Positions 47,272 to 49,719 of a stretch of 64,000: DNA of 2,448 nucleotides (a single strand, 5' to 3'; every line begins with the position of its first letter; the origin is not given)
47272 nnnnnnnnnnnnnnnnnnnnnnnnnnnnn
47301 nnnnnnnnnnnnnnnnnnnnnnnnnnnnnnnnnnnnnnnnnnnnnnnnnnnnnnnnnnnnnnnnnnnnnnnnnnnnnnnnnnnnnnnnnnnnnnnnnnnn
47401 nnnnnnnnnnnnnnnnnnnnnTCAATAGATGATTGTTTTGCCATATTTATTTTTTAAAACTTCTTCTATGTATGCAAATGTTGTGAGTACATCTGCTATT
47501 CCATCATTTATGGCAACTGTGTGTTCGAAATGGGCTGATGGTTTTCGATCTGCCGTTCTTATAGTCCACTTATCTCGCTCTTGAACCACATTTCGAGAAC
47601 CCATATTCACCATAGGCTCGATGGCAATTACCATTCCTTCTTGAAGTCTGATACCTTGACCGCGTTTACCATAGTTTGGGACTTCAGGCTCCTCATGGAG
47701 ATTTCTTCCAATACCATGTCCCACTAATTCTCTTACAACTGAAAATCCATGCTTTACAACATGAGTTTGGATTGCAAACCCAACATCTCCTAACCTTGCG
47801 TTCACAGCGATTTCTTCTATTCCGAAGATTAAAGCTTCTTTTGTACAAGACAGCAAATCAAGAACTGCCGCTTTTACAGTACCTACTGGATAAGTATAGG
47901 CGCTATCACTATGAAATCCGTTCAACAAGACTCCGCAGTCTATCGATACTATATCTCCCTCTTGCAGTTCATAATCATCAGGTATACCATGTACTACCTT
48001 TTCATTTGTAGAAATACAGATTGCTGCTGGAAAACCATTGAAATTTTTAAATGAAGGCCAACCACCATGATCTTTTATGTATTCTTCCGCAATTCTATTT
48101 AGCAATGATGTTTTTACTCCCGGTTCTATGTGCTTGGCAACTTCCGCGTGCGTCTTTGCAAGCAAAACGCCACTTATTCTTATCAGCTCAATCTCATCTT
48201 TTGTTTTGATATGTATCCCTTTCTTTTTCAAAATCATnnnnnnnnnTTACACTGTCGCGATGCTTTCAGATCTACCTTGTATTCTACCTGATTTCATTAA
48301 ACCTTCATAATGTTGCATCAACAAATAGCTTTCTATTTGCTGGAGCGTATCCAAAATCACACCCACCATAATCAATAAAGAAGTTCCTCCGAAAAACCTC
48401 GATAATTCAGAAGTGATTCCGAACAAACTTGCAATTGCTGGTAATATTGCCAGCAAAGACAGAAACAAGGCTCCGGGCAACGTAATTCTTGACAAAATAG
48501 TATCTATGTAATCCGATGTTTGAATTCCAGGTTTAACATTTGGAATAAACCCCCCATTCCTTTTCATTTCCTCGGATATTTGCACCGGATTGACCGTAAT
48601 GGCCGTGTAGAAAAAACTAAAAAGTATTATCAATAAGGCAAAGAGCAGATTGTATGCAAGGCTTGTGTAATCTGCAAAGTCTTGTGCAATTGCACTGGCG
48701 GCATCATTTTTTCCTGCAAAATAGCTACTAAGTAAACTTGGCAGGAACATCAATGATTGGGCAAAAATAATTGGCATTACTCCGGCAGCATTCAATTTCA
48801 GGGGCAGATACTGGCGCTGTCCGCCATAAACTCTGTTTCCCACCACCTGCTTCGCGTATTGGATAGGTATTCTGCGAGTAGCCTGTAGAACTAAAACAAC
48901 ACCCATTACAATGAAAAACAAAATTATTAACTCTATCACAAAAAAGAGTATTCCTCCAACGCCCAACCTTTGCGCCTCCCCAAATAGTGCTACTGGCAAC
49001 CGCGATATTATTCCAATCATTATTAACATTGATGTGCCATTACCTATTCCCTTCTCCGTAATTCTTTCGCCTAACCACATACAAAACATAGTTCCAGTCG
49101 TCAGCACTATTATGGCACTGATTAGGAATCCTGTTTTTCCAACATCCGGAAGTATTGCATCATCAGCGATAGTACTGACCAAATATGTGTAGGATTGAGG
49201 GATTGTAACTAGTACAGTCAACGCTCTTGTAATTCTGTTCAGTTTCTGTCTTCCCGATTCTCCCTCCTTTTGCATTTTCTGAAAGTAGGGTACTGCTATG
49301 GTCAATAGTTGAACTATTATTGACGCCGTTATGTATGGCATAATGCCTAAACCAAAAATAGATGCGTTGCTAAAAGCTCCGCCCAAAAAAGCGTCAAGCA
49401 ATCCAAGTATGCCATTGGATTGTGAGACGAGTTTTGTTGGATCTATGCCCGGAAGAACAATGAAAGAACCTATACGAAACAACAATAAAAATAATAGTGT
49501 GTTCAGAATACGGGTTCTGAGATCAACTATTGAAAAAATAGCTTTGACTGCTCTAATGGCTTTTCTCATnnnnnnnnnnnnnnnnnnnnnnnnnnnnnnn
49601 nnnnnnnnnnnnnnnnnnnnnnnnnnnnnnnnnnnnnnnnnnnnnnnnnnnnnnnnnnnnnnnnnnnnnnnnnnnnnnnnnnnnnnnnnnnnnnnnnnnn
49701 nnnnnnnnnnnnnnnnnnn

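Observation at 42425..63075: The ribosomal superoperon is AT-rich and is a 20.6-kb Motif A desert, with GC rising toward its edges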

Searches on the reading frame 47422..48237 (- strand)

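Call 10: search_protein_families(library=pfam, proteins=[window:47422-48237:-])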
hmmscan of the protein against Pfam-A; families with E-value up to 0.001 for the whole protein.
window:47422-48237:- (271 aa): 1 family
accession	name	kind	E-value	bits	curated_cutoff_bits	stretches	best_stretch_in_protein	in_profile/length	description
PF00557.29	Peptidase_M24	-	2e-46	158.8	23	1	17-244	1-207/208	Metallopeptidase family M24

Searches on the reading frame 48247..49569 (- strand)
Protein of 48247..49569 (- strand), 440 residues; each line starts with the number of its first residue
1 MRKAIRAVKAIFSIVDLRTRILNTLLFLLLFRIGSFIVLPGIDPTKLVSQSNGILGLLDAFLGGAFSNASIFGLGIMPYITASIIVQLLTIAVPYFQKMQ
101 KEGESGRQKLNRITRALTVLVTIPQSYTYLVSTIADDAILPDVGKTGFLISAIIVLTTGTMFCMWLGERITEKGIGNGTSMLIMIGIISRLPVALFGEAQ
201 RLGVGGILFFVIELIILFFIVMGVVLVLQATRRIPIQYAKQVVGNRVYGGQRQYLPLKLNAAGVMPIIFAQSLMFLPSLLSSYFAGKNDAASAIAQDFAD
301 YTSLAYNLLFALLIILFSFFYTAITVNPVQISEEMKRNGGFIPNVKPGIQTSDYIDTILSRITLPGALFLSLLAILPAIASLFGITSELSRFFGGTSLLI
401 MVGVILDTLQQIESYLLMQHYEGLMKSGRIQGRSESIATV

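Call 10: search_protein_families(library=pfam, proteins=[window:48247-49569:-])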
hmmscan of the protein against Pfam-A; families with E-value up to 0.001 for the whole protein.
window:48247-49569:- (440 aa): 1 family
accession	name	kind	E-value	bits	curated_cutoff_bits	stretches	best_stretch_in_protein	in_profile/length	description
PF00344.25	SecY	-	4.4e-108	361.7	32.2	1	70-409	1-306/306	SecY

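Call 35: find_related_loci(query=window:48247-49569:-, collection=genome_contigs, flank=10000)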
Query window:48247-49569:- (440 aa) in genome_contigs; peptide patterns used: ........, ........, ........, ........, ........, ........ (x = any residue, [..] = any of these).
600 stretches matched a pattern (row limit reached: there are more); 555 encode a relative of the query (tblastn E <= 1e-3); the best 80 are kept; 80 distinct loci.
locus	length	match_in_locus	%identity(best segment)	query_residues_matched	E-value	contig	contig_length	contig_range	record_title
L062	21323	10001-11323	83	1-440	0e+0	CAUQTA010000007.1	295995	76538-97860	MAG TPA_asm: uncultured Sphingobacteriales bacterium isolate ERR9968855_bin.12_MetaWRAP_v1.3_MAG genome assembly, contig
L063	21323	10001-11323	83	1-440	0e+0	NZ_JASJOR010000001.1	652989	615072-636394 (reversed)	Xanthocytophaga flavus strain NT2B1 NODE_1_length_652989_cov_26.283184, whole genome shotgun sequence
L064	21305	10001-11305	68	1-438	0e+0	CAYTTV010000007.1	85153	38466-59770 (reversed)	MAG TPA_asm: uncultured Roseivirgaceae bacterium isolate SRP220891_co3_375 genome assembly, contig: NODE_158_length_8515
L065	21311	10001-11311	65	1-437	0e+0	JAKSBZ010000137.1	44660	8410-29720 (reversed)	MAG: Cytophagales bacterium isolate MAG.240 k141_7557063, whole genome shotgun sequence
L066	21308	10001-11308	67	1-438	0e+0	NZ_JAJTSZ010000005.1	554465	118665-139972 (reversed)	Dyadobacter sp. CY356 Scaffold5_1, whole genome shotgun sequence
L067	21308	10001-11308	67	1-438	0e+0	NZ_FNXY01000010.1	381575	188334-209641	Dyadobacter koreensis strain DSM 19938, whole genome shotgun sequence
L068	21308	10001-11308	67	1-438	0e+0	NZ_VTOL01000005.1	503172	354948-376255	Dyadobacter sp. 3J3 NODE_5, whole genome shotgun sequence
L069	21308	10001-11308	67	1-438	0e+0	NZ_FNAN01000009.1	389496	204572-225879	Dyadobacter soli strain DSM 25329, whole genome shotgun sequence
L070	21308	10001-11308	67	1-438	0e+0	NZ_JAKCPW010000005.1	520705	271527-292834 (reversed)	Dyadobacter sp. CY261 Scaffold5_1, whole genome shotgun sequence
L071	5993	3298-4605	67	1-438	0e+0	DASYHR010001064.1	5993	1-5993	MAG TPA_asm: Dyadobacter sp. isolate SMAG_U4245 k141_15459, whole genome shotgun sequence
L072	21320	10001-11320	67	1-438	0e+0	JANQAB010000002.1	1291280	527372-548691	MAG: Sporocytophaga sp. isolate 29_gen_w_cov.4 c338, whole genome shotgun sequence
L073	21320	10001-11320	67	1-438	0e+0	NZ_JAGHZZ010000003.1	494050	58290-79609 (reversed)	MAG: Sporocytophaga sp. isolate BIN9 scaffold3_cov0, whole genome shotgun sequence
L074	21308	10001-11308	67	1-438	0e+0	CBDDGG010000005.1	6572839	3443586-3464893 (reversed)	MAG: Dyadobacter sp. isolate 8797f1dd-3b3a-45a1-a630-87edde457db1 genome assembly, contig: contig_4, whole genome shotgu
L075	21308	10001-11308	67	1-438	0e+0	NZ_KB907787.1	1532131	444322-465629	Dyadobacter beijingensis DSM 21582 H144DRAFT_scaffold00002.2, whole genome shotgun sequence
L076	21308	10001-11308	67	1-438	0e+0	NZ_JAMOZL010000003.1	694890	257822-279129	Dyadobacter sp. MSC1_007 PNNL_MSC-1_Str_007_scaf0003, whole genome shotgun sequence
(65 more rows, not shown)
